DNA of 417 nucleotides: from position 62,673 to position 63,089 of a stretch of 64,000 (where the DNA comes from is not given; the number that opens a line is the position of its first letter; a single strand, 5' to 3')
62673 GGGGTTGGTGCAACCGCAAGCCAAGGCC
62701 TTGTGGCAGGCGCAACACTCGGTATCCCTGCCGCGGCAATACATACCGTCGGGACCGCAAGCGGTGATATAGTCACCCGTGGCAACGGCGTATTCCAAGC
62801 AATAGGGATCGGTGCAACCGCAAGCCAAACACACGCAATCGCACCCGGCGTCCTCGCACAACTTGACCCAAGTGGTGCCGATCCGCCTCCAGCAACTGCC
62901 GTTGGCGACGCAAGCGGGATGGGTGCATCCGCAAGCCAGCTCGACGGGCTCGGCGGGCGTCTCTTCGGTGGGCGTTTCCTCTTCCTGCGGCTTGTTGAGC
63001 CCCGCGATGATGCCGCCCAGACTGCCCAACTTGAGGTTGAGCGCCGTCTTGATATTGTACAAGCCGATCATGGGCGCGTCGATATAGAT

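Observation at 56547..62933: Cys-rich knot CGC-x3-C-x4-G-x-C repeated 14 times, clustered as insertions in giant A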

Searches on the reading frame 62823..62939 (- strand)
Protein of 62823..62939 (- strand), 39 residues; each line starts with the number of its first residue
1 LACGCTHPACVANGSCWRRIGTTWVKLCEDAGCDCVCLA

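Call 24: search_solved_structures(query=A2, max_evalue=10, show_alignments=3)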
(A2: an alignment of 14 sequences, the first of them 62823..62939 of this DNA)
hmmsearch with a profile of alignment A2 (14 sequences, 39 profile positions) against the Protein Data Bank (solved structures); distinct sequences matched with E-value up to 10: 3.
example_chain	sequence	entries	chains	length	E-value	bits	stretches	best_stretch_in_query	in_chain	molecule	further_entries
4xl1_A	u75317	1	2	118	0.82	13.2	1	5-26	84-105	Neurogenic locus notch homolog protein 1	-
4xlw_A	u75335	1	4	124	0.84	13.1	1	5-26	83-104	Neurogenic locus notch homolog protein 1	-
5ky4_B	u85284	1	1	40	1.4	12.4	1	5-33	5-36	Neurogenic locus notch homolog protein 1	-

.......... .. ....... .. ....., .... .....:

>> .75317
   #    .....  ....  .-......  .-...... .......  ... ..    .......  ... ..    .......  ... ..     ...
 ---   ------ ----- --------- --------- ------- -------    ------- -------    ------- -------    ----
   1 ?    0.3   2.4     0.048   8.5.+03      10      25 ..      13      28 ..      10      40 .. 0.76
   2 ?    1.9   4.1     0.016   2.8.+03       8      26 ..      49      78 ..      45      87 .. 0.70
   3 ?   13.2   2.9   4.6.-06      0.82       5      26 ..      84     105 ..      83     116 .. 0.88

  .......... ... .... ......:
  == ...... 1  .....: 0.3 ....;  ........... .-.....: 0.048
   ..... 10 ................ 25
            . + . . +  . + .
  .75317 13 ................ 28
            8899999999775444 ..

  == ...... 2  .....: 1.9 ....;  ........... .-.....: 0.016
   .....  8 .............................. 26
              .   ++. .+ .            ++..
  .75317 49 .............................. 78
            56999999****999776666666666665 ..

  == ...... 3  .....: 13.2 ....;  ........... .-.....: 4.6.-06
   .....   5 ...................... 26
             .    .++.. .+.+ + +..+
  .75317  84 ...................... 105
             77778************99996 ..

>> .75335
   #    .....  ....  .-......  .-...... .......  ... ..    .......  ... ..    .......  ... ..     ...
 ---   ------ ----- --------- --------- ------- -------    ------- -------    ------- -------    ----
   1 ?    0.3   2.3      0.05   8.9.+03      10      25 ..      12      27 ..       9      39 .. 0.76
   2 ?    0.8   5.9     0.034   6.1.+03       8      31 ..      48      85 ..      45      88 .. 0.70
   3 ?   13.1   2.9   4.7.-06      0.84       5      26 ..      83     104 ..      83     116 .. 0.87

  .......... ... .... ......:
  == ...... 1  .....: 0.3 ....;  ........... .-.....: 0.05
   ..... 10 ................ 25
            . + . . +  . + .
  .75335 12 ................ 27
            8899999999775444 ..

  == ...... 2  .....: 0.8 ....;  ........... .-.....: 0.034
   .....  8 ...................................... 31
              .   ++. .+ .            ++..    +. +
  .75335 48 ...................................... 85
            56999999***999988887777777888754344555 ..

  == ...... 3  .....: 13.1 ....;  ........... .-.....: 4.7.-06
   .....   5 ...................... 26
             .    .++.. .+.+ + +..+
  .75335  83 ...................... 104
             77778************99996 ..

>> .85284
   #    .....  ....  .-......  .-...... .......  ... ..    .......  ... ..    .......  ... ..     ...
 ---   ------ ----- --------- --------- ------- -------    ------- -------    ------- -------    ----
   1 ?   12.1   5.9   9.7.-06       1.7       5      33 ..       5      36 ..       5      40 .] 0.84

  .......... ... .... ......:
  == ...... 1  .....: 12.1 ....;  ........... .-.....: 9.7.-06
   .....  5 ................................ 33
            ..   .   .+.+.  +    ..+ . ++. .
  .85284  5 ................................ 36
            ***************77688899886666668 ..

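Call 27: search_protein_representatives(alignment_id=A2)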
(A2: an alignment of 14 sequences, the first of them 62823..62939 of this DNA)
Query: 14 sequences, 39 profile positions. Proteins with E-value up to 0.001 (for the whole library): 9; up to 1e-10: 5; up to 1e-30: 0. The best 9 are listed.
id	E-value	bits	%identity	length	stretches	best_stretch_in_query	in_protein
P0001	1.8e-24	101.7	-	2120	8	3-34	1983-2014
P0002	8.0e-20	86.9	-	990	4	1-37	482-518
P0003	2.8e-19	85.1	-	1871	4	2-36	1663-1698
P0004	1.2e-16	76.7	-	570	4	1-35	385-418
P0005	9.8e-13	64.2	-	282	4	1-34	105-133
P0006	1.9e-05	40.8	-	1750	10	1-28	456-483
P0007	3.5e-05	40.0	-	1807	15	3-27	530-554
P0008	4.0e-05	39.8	-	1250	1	1-38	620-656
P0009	7.5e-05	39.0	-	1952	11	2-29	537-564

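Call 30: search_protein_families(library=pfam, proteins=[P0001, P0002, P0003, P0004, P0005, P0006, P0008], max_evalue=0.01)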
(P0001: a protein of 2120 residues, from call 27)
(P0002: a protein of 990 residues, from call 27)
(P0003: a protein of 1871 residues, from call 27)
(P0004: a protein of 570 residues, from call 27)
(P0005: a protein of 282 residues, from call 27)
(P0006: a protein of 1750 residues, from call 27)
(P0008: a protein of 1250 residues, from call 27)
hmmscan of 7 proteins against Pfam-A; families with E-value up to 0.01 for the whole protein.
P0001 (2120 aa): 0 families

P0002 (990 aa): 0 families

P0003 (1871 aa): 0 families

P0004 (570 aa): 0 families

P0005 (282 aa): 0 families

P0006 (1750 aa): 2 families
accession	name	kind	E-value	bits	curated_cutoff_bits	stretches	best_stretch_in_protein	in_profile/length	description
PF24547.1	DUF7601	-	9.6e-16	58.8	27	1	1572-1700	1-106/116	Domain of unknown function (DUF7601)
PF00746.26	Gram_pos_anchor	-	6.2e-05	23.3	20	1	1713-1744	9-39/43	LPXTG cell wall anchor motif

P0008 (1250 aa): 0 families

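Call 40: find_encoding_contigs(protein=P0001, flank=10000, max_places=3)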
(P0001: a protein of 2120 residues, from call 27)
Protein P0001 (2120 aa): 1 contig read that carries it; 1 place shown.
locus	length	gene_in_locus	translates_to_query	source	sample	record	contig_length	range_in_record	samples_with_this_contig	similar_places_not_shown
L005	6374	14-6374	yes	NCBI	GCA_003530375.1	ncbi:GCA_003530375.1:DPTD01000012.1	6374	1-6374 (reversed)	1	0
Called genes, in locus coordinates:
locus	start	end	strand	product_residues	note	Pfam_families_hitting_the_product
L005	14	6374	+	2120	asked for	?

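Call 41: find_encoding_contigs(protein=P0003, flank=10000, max_places=3)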
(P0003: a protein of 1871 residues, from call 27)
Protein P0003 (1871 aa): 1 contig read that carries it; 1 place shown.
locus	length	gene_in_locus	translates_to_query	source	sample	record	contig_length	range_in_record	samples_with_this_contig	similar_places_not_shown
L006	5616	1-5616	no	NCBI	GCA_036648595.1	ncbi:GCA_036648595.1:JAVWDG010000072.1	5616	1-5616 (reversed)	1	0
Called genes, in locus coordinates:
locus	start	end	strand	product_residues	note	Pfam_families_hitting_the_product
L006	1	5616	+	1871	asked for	?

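Call 42: find_encoding_contigs(protein=P0008, flank=10000, max_places=3)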
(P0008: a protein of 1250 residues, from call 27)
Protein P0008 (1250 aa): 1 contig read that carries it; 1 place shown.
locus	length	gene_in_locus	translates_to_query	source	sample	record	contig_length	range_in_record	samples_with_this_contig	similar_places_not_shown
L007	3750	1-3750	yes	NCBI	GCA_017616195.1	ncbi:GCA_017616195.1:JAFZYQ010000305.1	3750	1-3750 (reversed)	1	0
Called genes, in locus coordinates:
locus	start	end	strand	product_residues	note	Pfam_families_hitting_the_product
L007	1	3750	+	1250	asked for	?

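Call 92: list_cluster_members(proteins=[P0001, P0002, P0003, P0004, P0005, P0008, P0006])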
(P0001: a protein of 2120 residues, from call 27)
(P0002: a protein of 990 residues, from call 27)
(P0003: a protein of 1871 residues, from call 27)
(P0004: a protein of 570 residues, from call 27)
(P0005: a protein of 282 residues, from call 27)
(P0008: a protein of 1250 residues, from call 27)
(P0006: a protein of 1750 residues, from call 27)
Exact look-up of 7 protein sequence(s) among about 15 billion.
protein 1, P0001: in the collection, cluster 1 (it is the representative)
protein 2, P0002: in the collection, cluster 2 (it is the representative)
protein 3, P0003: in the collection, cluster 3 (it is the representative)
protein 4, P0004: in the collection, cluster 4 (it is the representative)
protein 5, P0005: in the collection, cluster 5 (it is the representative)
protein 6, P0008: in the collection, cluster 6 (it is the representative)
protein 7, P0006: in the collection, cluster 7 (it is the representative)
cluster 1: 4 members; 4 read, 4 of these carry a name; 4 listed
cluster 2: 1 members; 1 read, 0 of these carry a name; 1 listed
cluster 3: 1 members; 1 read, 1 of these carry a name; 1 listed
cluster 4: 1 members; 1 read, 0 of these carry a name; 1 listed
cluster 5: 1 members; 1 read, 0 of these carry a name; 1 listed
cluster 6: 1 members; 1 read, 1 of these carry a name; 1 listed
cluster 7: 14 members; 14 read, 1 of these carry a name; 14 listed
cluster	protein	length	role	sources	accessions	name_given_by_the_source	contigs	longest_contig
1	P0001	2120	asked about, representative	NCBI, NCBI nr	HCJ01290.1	MAG TPA: hypothetical protein DHV31_00195, partial [Clostridiales bacterium] | hypothetical protein [Clostridiales bacterium]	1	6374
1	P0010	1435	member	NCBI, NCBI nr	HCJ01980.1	MAG TPA: hypothetical protein DHV31_03700, partial [Clostridiales bacterium] | hypothetical protein [Clostridiales bacterium]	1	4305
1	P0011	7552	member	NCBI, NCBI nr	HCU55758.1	MAG TPA: hypothetical protein DIC18_00305, partial [Clostridiales bacterium] | hypothetical protein [Clostridiales bacterium]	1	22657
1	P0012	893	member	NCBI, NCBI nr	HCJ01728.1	MAG TPA: hypothetical protein DHV31_02430, partial [Clostridiales bacterium] | hypothetical protein [Clostridiales bacterium]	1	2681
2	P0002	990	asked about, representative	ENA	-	-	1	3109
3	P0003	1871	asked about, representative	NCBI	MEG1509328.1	MAG: hypothetical protein RR454_02615, partial [Clostridia bacterium]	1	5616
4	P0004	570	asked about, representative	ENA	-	-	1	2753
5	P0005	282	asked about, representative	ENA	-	-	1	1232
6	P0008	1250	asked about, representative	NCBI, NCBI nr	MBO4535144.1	MAG: hypothetical protein J5755_04335, partial [Clostridia bacterium] | hypothetical protein [Clostridia bacterium]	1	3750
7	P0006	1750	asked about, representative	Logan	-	-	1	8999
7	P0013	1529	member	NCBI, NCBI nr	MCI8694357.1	MAG: fibro-slime domain-containing protein [Lachnospiraceae bacterium] | fibro-slime domain-containing protein [Lachnospiraceae bacterium]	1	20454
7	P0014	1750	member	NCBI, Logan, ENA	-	-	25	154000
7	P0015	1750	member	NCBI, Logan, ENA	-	-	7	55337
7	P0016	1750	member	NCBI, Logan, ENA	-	-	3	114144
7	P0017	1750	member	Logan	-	-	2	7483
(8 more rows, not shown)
